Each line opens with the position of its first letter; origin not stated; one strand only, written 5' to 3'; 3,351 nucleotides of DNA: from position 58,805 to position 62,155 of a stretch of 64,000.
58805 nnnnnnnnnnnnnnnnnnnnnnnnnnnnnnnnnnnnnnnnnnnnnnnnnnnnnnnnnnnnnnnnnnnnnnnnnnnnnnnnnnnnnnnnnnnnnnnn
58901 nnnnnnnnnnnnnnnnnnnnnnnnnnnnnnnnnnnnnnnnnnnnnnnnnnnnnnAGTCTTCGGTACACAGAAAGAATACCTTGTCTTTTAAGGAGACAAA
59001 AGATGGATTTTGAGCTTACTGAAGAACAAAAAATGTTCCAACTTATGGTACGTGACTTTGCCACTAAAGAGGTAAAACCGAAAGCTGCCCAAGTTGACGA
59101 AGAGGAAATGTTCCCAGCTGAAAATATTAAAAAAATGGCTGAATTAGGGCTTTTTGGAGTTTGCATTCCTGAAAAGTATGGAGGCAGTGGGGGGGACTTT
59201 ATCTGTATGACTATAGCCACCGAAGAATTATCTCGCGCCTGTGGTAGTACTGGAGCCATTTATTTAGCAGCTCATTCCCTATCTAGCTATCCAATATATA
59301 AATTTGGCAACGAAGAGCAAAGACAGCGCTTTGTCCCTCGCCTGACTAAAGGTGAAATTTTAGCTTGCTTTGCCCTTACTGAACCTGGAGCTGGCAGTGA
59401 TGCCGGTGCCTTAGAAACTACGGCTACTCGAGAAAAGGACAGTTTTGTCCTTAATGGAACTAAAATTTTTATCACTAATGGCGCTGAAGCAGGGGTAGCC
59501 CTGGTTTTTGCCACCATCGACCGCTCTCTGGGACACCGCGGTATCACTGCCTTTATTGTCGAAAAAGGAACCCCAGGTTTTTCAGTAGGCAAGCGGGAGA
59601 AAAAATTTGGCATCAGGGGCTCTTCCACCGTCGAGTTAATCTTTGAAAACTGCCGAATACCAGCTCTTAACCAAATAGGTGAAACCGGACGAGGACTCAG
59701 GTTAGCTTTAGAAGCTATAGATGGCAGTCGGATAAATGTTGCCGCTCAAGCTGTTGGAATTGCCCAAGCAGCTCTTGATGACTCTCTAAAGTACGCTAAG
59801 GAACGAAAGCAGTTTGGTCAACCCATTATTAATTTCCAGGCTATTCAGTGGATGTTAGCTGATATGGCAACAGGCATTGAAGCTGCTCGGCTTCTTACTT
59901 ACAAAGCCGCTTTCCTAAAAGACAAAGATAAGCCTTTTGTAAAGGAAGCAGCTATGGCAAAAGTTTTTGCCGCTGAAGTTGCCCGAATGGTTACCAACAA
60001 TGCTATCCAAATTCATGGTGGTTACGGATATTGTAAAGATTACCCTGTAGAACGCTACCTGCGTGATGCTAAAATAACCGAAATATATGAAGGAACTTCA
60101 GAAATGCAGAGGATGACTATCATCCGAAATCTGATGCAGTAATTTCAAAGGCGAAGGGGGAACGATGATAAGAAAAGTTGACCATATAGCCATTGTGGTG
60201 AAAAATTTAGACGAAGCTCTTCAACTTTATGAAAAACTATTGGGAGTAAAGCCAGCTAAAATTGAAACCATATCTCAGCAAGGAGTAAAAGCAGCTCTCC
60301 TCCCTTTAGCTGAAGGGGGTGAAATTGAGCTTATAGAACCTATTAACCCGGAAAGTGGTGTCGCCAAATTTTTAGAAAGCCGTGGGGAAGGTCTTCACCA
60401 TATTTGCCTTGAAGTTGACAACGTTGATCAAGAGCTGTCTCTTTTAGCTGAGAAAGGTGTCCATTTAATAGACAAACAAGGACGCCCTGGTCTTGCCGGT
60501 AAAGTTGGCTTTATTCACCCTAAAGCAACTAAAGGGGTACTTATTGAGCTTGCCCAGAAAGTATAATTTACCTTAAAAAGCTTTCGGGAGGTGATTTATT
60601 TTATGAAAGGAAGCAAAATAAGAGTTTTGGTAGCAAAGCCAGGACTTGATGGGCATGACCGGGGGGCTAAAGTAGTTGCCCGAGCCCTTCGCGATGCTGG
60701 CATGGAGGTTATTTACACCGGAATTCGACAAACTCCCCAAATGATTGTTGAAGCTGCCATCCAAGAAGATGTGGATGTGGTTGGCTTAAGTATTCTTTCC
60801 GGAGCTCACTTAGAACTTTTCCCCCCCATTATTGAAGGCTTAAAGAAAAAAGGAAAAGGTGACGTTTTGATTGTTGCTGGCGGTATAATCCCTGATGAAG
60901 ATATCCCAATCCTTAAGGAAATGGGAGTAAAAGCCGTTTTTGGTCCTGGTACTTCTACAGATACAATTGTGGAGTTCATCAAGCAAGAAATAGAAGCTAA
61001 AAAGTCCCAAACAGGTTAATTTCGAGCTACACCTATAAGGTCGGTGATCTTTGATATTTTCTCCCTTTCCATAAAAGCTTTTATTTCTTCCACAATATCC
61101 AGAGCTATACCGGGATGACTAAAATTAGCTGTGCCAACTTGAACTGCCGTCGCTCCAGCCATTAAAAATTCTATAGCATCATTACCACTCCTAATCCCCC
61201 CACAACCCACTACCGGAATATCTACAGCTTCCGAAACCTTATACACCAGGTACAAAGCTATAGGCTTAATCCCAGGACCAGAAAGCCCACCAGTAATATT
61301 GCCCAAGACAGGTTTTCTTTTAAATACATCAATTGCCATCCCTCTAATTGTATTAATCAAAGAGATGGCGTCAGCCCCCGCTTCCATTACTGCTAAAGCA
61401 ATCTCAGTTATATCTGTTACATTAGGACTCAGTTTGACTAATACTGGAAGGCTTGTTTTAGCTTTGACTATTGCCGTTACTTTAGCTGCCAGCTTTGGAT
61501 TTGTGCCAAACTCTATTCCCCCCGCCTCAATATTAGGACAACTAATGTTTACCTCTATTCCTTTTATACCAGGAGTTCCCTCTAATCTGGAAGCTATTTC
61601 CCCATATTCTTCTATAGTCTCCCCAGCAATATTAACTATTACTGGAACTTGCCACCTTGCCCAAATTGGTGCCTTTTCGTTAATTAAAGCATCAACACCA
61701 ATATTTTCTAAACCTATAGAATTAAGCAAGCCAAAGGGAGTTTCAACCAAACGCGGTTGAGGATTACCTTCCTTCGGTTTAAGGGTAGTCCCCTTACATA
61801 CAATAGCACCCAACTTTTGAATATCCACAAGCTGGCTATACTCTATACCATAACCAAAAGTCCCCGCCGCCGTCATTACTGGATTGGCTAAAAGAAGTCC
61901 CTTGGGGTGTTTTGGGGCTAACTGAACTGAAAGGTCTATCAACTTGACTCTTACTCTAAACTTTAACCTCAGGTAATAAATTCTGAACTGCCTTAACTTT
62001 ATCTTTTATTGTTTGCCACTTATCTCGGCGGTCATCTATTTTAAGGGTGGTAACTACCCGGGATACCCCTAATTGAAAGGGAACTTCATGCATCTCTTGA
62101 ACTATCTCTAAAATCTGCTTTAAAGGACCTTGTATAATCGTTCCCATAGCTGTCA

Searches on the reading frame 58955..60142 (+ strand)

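Call 53: search_protein_families(library=pfam, proteins=[window:58955-60142:+], max_evalue=0.00001)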
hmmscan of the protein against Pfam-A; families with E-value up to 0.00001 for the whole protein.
window:58955-60142:+ (395 aa): 4 families
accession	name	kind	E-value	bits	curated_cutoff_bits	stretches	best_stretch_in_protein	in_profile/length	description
PF00441.29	Acyl-CoA_dh_1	-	3e-54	183.7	22.4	1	245-393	1-149/150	Acyl-CoA dehydrogenase, C-terminal domain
PF02771.21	Acyl-CoA_dh_N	-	4.4e-41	140.2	22.9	1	22-134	1-113/113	Acyl-CoA dehydrogenase, N-terminal domain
PF02770.24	Acyl-CoA_dh_M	-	3.2e-29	101.4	33.3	1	138-233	1-97/97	Acyl-CoA dehydrogenase, middle domain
PF08028.16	Acyl-CoA_dh_2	-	5.2e-29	101.7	22.7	1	262-382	3-133/134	Acyl-CoA dehydrogenase, C-terminal domain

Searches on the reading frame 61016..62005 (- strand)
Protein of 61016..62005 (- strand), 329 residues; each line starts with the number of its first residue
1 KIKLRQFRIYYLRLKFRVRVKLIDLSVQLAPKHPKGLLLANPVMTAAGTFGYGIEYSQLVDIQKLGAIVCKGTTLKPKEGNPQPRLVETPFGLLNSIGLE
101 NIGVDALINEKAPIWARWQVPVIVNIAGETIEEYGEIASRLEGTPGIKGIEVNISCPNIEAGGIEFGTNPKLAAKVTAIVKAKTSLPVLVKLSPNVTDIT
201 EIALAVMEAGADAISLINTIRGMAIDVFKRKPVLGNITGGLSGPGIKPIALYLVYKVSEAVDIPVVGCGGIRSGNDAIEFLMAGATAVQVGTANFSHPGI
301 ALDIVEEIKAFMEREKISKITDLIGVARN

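Call 53: search_protein_families(library=pfam, proteins=[window:61016-62005:-], max_evalue=0.00001)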
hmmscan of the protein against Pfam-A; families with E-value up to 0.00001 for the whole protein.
window:61016-62005:- (329 aa): 4 families
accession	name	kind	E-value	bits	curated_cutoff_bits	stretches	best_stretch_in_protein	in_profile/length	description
PF01180.27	DHO_dh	-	1.3e-83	281.1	27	1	36-312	8-291/291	Dihydroorotate dehydrogenase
PF01207.24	Dus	-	1.9e-09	37.5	20.4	1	120-302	54-225/311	Dihydrouridine synthase (Dus)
PF03060.21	NMO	-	3.4e-07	30.4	28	1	233-293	162-224/331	Nitronate monooxygenase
PF00977.27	His_biosynth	-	9.2e-06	25.7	23.6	0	249-308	60-119/228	Histidine biosynthesis protein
